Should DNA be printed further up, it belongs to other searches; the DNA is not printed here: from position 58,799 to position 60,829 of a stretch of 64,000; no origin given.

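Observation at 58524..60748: KstR-type operator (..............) over the promoter of a kstD-like / F420-reductase-like operon in a non-actinobacterial-looking genome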

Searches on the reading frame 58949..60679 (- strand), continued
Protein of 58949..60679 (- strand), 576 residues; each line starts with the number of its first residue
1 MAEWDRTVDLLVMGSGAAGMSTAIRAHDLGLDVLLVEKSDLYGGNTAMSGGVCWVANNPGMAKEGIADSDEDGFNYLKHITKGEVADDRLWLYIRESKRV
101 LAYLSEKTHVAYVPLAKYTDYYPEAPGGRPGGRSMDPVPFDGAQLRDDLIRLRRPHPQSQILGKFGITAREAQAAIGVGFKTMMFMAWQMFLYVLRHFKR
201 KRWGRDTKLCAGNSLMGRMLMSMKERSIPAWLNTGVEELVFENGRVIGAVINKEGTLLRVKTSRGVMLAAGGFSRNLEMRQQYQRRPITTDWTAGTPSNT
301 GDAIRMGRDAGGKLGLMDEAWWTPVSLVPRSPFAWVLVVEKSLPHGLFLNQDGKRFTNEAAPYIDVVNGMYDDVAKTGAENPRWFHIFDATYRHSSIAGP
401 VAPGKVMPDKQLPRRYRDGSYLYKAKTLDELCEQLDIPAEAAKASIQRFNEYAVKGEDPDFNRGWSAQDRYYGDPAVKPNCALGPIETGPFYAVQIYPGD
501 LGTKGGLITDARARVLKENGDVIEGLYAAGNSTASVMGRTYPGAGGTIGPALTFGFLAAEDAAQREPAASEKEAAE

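Call 14: find_related_loci(query=window:58949-60679:-, collection=genome_contigs, flank=10000)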
Query window:58949-60679:- (576 aa) in genome_contigs; peptide patterns used: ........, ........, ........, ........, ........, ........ (x = any residue, [..] = any of these).
170 stretches matched a pattern; 100 encode a relative of the query (tblastn E <= 1e-3); the best 80 are kept; 79 distinct loci.
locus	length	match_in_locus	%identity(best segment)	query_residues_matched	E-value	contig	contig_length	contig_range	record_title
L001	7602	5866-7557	87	1-564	0e+0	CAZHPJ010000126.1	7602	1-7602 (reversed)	MAG TPA_asm: uncultured Sandaracinaceae bacterium isolate SRP128015_co2_29 genome assembly, contig: NODE_8457_length_760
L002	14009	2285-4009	85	1-576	0e+0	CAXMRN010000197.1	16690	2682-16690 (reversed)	MAG: uncultured Polyangiaceae bacterium isolate 07C-BC-St07_bin.2.orig genome assembly, contig: k141_1283789, whole geno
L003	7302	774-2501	85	1-576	0e+0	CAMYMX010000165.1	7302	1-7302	MAG: uncultured Polyangiaceae bacterium isolate FCS_M_Myxococcota_13.1 genome assembly, contig: NODE_13080_length_7302_c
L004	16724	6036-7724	87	1-563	0e+0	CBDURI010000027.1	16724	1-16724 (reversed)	MAG TPA_asm: uncultured bacterium isolate SRR21487744_binner13_Refined_51 genome assembly, contig: ERZ25748493.966, whol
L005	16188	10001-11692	87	1-564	0e+0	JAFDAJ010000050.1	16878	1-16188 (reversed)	MAG: Deltaproteobacteria bacterium isolate AB_1215_Bin_95 AB_1215_Bin_95_scaffold_2181, whole genome shotgun sequence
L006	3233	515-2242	85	1-576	0e+0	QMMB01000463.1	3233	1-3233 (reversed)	MAG: Deltaproteobacteria bacterium isolate B2_G11 B2_Guay11_scaffold_12449, whole genome shotgun sequence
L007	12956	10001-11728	86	1-576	0e+0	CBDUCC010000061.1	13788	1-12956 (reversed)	MAG TPA_asm: uncultured Myxococcales bacterium isolate ERR2431956_metabat2_51 genome assembly, contig: ERZ23880148.1213,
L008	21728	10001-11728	83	1-576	0e+0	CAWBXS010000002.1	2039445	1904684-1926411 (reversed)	MAG: uncultured delta proteobacterium isolate MFD09779.bin.1.65 genome assembly, contig: contig_12174, whole genome shot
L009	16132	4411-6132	86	1-575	0e+0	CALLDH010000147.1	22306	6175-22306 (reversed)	MAG: uncultured bacterium isolate N2_Bin_METABAT__25_sub_1 genome assembly, contig: c_000003302831, whole genome shotgun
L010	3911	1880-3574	86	1-565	0e+0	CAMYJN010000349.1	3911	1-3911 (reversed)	MAG: uncultured Polyangiaceae bacterium isolate FCS_Myxococcota_05 genome assembly, contig: NODE_10354_length_3911_cov_3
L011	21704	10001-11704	86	1-569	0e+0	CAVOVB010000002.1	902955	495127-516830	MAG: uncultured delta proteobacterium isolate MFD09779.bin.2.182 genome assembly, contig: contig_12641, whole genome sho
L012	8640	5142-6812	87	1-557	0e+0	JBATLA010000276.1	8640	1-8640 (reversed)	MAG: Polyangiales bacterium isolate MFD10204_ilm_asm_bin16 k127_31102, whole genome shotgun sequence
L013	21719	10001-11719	85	1-573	0e+0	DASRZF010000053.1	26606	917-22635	MAG TPA_asm: Polyangiales bacterium isolate SMAG_U14152 k141_38260, whole genome shotgun sequence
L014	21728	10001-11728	85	1-576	0e+0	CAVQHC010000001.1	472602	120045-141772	MAG: uncultured delta proteobacterium isolate MFD09964.bin.1.233 genome assembly, contig: contig_10363, whole genome sho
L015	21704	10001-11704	86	1-569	0e+0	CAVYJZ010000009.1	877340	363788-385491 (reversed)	MAG: uncultured delta proteobacterium isolate MFD05684.bin.1.151 genome assembly, contig: contig_50103, whole genome sho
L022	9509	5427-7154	84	1-576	0e+0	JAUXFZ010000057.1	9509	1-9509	MAG: Myxococcales bacterium isolate CSMAG_2916 CSMAG_2916_k117_5226356_length_9509_cov_72.0000, whole genome shotgun seq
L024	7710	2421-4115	84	1-565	0e+0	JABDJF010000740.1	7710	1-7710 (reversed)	MAG: Myxococcales bacterium isolate SS_bin_16 k127_1821127, whole genome shotgun sequence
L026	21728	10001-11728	85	1-576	0e+0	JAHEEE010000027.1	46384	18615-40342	MAG: Myxococcales bacterium isolate Ww259 NODE_738_length_46384_cov_6.959276, whole genome shotgun sequence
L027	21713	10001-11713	81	1-571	0e+0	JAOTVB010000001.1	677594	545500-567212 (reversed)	MAG: Myxococcales bacterium isolate 13_May_SF_Bin32 13_May_SF_Bin32_scaffold_2_c1, whole genome shotgun sequence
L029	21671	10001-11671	82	1-557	0e+0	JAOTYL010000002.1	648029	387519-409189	MAG: Myxococcales bacterium isolate 21_Jan_SF_Bin46 21_Jan_SF_Bin46_scaffold_2_c1, whole genome shotgun sequence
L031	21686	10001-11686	83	1-563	0e+0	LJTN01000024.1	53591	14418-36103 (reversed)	MAG: Myxococcales bacterium SG8_38 WOR_8-12_588, whole genome shotgun sequence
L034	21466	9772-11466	82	1-565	0e+0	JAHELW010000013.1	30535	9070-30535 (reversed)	MAG: Myxococcales bacterium isolate Ww639 NODE_3334_length_30535_cov_4.425429, whole genome shotgun sequence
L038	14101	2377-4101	82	1-576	0e+0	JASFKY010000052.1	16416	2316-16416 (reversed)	MAG: Myxococcales bacterium isolate D0817M02metaG_Bin_93 D0817M02metaG_FD_scaffold_1004_c1, whole genome shotgun sequenc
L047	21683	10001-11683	71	1-562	0e+0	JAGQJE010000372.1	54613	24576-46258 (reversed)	MAG: Myxococcales bacterium isolate HKST-UBA22 k127_3970200, whole genome shotgun sequence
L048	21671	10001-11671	74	1-557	0e+0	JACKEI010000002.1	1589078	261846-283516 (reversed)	MAG: Sandaracinaceae bacterium isolate HK-STAS-MYXO-29 HK-STAS-MYXO-29_2, whole genome shotgun sequence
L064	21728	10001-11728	85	1-576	0e+0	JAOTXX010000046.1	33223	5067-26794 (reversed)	MAG: Myxococcales bacterium isolate 21_Jan_SF_Bin28 21_Jan_SF_Bin28_scaffold_660_c1, whole genome shotgun sequence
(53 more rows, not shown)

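Call 26: search_solved_structures(query=window:58949-60679:-, max_evalue=1e-10, show_alignments=2)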
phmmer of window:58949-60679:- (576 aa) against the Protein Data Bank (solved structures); distinct sequences matched with E-value up to 1e-10: 28.
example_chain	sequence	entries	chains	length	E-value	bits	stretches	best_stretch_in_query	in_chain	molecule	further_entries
7p18_A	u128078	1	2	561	3.2e-143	481.6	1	6-563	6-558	3-oxosteroid 1-dehydrogenase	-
4c3x_A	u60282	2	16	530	3e-80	273.7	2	209-563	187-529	3-KETOSTEROID DEHYDROGENASE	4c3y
8jbz_AAA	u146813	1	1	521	4.4e-80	273.2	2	208-563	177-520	3-ketosteroid dehydrogenase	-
8joj_A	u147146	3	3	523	4.4e-80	273.1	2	208-563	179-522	3-ketosteroid dehydrogenase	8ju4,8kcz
8am8_BBB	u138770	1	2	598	4.2e-39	137.9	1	237-567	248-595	Fumarate reductase/succinate dehydrogenase flavoprotein domain protein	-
8am3_AAA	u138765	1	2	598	1.2e-38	136.3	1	237-567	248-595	Fumarate reductase/succinate dehydrogenase flavoprotein domain protein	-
8am6_AAA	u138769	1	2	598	1.3e-38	136.3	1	236-567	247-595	Fumarate reductase/succinate dehydrogenase flavoprotein domain protein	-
6t85_A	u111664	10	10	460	5.2e-33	117.7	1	212-565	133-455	Urocanate reductase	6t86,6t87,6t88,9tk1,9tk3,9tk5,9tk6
1d4c_A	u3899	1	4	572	7.6e-27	97.4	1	230-564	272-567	FLAVOCYTOCHROME C FUMARATE REDUCTASE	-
1d4d_A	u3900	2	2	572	3.7e-26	95.1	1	231-564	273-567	FLAVOCYTOCHROME C FUMARATE REDUCTASE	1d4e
1jrz_A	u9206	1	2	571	7.1e-25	90.9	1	225-564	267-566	FLAVOCYTOCHROME C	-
1q9i_A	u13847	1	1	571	1.1e-24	90.3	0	479-564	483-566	flavocytochrome c3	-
1lj1_A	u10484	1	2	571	1.7e-24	89.6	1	225-564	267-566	flavocytochrome c3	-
1m64_A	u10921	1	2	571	2.1e-24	89.3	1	225-564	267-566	flavocytochrome c3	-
1e39_A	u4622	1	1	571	3.5e-24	88.6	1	225-564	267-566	FUMARATE REDUCTASE FLAVOPROTEIN SUBUNIT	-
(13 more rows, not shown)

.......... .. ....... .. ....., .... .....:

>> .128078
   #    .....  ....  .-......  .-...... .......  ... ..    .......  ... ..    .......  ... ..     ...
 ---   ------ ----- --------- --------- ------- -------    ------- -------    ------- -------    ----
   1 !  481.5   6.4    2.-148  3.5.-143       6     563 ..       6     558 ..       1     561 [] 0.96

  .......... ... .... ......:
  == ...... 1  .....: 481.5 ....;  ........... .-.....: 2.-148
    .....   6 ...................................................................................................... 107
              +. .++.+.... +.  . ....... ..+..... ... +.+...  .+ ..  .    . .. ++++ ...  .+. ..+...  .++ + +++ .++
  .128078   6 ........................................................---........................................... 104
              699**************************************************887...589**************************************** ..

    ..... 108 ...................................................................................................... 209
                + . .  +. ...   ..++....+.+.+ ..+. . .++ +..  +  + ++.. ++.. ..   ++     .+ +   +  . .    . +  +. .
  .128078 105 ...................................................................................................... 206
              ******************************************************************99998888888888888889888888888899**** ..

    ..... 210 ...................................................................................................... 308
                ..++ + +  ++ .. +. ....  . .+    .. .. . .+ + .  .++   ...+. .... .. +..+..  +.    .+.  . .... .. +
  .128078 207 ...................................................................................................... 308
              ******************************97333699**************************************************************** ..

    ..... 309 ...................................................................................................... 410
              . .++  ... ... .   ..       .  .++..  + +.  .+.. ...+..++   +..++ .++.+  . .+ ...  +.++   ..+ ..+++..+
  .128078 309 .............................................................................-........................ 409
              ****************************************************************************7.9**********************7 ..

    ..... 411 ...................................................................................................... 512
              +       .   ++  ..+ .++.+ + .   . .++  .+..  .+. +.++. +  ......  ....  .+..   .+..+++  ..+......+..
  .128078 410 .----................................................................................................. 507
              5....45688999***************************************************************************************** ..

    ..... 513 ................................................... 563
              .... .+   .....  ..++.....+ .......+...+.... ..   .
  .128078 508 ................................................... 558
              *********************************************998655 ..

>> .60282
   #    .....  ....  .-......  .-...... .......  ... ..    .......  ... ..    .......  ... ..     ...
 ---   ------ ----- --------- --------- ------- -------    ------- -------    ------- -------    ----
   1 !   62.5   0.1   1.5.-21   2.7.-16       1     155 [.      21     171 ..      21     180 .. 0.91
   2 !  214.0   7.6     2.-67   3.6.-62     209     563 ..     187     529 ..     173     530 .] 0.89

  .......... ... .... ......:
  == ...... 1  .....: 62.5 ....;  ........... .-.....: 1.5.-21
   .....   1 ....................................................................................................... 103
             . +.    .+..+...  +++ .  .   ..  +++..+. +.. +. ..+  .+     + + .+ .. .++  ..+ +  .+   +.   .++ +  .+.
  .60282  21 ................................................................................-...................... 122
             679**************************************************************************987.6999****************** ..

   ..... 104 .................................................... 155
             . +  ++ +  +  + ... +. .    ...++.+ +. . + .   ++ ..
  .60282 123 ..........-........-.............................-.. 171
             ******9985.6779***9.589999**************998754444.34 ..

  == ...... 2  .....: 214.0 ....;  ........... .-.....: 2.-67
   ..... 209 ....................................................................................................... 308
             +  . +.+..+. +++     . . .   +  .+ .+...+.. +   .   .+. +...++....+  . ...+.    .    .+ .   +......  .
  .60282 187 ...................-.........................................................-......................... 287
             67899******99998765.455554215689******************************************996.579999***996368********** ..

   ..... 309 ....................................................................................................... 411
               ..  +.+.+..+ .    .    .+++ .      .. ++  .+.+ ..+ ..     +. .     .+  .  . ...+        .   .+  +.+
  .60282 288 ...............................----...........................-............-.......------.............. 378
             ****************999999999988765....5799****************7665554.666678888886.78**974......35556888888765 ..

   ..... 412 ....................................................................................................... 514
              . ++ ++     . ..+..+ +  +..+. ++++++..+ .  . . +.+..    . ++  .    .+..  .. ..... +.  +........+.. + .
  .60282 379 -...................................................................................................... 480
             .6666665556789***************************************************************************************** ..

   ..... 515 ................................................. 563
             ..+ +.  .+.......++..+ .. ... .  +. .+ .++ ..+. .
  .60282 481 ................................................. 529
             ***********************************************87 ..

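Call 68: list_cluster_members(proteins=[P0299, L064:10001-11728:+, L029:10001-11758:+, L027:10001-11758:+, L031:10001-11728:+, L026:10001-11728:+, L034:9772-11499:+, L024:2421-4145:+, L022:5427-7154:+, L038:2377-4101:+])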
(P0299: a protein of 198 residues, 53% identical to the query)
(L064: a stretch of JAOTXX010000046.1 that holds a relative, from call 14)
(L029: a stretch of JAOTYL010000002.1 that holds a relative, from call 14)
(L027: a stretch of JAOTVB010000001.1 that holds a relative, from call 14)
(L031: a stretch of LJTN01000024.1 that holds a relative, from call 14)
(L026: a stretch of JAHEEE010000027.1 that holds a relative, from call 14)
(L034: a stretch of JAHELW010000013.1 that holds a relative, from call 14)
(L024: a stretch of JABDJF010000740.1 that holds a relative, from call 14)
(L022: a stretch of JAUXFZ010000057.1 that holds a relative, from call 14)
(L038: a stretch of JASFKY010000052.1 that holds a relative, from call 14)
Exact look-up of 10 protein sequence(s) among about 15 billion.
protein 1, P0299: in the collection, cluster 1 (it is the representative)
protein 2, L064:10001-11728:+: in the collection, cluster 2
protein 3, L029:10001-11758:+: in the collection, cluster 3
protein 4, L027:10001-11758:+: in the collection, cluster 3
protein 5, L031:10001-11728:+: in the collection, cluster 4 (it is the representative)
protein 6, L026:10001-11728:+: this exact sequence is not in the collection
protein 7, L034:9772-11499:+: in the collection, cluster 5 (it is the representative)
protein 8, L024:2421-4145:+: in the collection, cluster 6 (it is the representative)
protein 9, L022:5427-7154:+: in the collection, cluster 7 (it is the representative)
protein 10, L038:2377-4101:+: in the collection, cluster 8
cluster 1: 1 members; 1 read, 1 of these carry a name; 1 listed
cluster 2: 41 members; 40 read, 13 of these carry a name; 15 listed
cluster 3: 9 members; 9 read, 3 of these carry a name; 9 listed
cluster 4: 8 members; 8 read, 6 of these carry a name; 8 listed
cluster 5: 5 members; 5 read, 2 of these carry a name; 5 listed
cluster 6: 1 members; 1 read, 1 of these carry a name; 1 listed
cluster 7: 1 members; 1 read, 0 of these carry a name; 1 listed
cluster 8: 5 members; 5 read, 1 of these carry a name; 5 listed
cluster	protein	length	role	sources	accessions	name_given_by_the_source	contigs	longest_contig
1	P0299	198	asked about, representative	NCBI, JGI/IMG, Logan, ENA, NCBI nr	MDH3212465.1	MAG: TetR family transcriptional regulator [Myxococcales bacterium] | TetR family transcriptional regulator [Myxococcales bacterium]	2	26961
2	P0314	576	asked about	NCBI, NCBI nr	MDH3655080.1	MAG: FAD-dependent oxidoreductase [Myxococcales bacterium] | FAD-dependent oxidoreductase [Myxococcales bacterium]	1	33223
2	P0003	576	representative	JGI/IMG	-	3-oxosteroid 1-dehydrogenase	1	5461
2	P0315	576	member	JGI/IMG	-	3-oxosteroid 1-dehydrogenase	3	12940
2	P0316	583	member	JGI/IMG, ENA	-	3-oxosteroid 1-dehydrogenase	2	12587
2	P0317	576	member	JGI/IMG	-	3-oxosteroid 1-dehydrogenase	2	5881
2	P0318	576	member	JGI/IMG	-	3-oxosteroid 1-dehydrogenase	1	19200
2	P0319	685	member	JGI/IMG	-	3-oxosteroid 1-dehydrogenase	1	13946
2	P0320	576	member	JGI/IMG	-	3-oxosteroid 1-dehydrogenase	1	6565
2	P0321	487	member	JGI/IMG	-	3-oxosteroid 1-dehydrogenase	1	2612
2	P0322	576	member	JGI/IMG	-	3-oxosteroid 1-dehydrogenase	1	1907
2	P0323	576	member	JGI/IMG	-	3-oxosteroid 1-dehydrogenase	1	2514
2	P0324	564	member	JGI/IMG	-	3-oxosteroid 1-dehydrogenase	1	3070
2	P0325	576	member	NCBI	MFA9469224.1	MAG: FAD-binding protein [Deltaproteobacteria bacterium]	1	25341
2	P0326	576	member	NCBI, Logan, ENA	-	-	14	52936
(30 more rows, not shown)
